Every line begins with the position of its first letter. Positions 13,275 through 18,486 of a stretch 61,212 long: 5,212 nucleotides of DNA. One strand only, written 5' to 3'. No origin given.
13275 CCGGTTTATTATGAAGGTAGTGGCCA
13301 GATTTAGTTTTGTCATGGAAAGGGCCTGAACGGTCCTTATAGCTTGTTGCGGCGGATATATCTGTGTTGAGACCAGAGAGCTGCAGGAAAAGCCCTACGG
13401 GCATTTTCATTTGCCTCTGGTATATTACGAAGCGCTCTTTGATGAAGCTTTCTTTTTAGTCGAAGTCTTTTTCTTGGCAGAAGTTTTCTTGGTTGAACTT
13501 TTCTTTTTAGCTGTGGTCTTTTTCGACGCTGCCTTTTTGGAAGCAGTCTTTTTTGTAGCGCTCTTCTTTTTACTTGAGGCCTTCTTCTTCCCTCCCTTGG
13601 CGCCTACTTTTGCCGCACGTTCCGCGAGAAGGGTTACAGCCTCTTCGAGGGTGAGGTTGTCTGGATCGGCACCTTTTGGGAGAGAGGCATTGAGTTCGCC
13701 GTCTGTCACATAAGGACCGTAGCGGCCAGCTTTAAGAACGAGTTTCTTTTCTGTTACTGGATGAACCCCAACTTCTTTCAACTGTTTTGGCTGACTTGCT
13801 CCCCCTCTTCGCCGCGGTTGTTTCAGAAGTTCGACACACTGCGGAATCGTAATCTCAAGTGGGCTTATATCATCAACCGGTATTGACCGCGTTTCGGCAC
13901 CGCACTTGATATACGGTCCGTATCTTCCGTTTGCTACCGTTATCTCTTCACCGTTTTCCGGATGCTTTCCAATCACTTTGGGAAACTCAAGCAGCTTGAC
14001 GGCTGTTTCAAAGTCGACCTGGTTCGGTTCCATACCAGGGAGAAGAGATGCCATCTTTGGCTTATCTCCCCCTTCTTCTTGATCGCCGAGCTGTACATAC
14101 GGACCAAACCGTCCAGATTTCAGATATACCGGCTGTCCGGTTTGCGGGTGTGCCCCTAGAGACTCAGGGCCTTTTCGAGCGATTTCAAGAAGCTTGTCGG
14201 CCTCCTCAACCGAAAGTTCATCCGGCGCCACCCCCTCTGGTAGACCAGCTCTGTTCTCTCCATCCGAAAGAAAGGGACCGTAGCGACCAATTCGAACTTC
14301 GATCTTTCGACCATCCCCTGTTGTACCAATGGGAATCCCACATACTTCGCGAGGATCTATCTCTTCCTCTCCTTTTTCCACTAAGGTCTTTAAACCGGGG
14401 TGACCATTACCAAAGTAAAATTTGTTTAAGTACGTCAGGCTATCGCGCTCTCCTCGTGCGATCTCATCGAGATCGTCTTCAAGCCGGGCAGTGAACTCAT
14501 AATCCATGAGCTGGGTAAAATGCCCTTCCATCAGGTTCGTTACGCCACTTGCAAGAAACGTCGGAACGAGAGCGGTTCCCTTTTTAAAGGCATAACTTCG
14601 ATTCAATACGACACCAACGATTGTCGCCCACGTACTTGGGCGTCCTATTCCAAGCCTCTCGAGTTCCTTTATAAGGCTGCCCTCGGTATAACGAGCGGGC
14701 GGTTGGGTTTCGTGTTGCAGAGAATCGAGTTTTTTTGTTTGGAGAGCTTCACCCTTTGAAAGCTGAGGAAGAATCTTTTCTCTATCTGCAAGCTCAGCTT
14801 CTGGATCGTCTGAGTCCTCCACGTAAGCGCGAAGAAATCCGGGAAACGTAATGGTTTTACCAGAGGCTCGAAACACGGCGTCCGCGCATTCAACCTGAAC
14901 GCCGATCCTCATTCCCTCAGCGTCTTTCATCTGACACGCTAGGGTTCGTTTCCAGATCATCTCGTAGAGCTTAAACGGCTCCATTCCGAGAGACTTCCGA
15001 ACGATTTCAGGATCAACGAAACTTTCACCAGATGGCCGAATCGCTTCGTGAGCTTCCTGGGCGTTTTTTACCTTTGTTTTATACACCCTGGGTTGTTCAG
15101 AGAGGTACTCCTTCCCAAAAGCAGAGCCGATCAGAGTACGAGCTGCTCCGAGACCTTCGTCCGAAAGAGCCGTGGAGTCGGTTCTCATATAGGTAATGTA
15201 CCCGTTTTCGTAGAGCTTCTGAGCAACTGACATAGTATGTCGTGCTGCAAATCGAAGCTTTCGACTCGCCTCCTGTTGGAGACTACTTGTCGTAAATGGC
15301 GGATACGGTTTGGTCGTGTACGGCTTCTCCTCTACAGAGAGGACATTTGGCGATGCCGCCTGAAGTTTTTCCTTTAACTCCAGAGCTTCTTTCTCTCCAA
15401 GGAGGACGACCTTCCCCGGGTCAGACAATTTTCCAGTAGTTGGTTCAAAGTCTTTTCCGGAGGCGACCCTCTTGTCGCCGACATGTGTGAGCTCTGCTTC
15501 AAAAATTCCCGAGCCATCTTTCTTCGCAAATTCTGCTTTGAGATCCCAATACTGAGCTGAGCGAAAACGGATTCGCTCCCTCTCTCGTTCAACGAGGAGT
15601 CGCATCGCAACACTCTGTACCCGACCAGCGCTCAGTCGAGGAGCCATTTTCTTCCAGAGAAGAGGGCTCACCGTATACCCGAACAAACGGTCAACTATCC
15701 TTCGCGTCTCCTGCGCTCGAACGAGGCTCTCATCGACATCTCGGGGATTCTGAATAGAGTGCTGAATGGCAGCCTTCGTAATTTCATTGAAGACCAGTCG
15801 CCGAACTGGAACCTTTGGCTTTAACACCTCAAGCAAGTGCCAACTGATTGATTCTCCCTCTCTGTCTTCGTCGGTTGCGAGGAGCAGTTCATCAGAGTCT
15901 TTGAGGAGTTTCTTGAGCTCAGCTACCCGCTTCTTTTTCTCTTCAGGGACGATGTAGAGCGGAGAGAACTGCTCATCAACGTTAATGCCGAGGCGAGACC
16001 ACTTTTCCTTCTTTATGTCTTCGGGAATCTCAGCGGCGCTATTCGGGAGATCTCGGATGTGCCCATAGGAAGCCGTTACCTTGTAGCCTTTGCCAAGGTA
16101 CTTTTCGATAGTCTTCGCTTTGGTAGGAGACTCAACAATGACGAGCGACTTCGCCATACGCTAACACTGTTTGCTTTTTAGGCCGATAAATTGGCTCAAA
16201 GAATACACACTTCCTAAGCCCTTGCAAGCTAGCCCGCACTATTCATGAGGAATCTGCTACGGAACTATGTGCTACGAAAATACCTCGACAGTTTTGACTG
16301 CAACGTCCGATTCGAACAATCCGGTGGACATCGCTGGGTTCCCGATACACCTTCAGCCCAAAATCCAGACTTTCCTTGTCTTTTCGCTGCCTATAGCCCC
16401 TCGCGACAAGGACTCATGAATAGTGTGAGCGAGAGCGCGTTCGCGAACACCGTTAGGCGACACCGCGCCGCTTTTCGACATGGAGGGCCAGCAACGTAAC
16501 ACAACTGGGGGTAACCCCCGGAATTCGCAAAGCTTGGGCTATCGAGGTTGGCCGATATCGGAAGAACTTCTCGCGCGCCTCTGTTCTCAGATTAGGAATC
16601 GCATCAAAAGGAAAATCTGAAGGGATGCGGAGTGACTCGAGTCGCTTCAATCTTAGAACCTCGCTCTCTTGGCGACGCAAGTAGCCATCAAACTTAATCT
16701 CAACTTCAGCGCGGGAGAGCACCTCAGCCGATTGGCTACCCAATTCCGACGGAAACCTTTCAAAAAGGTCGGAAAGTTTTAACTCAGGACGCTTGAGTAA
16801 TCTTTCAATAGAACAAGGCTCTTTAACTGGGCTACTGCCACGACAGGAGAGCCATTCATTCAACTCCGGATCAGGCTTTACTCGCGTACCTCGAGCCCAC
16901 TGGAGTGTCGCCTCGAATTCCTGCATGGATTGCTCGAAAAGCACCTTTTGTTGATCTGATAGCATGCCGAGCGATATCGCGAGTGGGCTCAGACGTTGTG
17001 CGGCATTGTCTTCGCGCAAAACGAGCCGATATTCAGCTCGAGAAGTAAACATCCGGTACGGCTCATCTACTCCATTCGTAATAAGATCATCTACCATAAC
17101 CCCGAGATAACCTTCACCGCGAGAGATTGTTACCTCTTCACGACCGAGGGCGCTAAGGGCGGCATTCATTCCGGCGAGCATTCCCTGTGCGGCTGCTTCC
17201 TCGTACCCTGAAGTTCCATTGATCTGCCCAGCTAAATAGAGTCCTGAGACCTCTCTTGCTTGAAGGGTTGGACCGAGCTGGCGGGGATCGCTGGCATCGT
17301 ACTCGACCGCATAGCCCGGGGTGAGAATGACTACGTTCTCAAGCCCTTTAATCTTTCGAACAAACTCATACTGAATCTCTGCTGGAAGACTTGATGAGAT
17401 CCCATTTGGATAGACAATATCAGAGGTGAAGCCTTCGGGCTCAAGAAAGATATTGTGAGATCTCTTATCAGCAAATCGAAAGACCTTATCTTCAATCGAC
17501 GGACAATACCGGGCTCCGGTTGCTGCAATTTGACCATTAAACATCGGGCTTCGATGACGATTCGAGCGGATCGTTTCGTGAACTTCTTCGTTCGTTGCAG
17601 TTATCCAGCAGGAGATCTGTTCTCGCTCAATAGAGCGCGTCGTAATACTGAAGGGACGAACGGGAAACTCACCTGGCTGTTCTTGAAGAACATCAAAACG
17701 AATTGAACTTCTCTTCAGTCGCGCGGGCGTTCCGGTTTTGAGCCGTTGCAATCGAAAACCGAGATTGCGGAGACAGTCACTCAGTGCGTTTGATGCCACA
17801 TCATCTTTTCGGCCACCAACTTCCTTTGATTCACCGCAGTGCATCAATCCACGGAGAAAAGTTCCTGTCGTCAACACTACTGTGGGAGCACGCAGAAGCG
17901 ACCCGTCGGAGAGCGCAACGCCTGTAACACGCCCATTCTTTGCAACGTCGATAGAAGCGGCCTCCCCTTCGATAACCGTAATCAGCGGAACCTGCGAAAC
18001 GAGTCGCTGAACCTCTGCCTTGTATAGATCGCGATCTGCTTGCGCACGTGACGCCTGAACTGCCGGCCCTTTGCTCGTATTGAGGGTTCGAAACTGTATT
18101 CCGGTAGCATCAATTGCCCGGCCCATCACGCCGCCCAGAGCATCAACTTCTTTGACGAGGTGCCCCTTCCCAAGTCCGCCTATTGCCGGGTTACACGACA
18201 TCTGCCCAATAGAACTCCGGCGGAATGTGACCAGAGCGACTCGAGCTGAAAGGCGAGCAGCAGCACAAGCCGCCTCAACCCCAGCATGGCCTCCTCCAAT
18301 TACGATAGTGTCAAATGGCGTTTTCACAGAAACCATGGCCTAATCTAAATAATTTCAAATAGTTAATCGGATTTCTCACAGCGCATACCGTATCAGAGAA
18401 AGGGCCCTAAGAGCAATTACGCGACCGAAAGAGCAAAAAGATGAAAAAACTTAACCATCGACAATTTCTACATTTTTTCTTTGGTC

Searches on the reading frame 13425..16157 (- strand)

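Call 15: search_protein_families(library=pfam, proteins=[window:13425-16157:-], max_evalue=0.001)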
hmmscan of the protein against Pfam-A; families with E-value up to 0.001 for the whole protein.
window:13425-16157:- (910 aa): 3 families
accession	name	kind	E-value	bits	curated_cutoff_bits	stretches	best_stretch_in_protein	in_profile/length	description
PF01131.25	Topoisom_bac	-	2.8e-117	392.6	35.1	1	141-577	2-410/411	DNA topoisomerase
PF13368.11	Toprim_C_rpt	-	3.4e-68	225.8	22.3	4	799-850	1-52/57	Topoisomerase C-terminal repeat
PF01751.28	Toprim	-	1.5e-22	80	23.1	1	5-126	2-96/96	Toprim domain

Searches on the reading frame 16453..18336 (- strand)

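Call 15: search_protein_families(library=pfam, proteins=[window:16453-18336:-], max_evalue=0.001)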
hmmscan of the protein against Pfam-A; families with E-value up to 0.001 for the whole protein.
window:16453-18336:- (627 aa): 6 families
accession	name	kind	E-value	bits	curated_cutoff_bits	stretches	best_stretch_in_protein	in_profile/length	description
PF01134.28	GIDA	-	1.8e-156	521.6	22.1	1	9-399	1-390/391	Glucose inhibited division protein A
PF13932.14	SAM_GIDA_C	-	2.9e-20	72.3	27.1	1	562-616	2-56/57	tRNA modifying enzyme MnmG/GidA C-terminal helical bundle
PF21680.2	GIDA_C_1st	-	8e-18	65.4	24.7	1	466-557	6-96/96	tRNA modifying enzyme MnmG/GidA C-terminal helical domain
PF12831.13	FAD_oxidored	-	1.2e-07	31.8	27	1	9-154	1-141/416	FAD dependent oxidoreductase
PF07992.20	Pyr_redox_2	-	9.1e-07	29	26.1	1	8-176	1-126/291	Pyridine nucleotide-disulphide oxidoreductase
PF00070.33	Pyr_redox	-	0.00051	20.9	22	0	10-40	2-32/82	Pyridine nucleotide-disulphide oxidoreductase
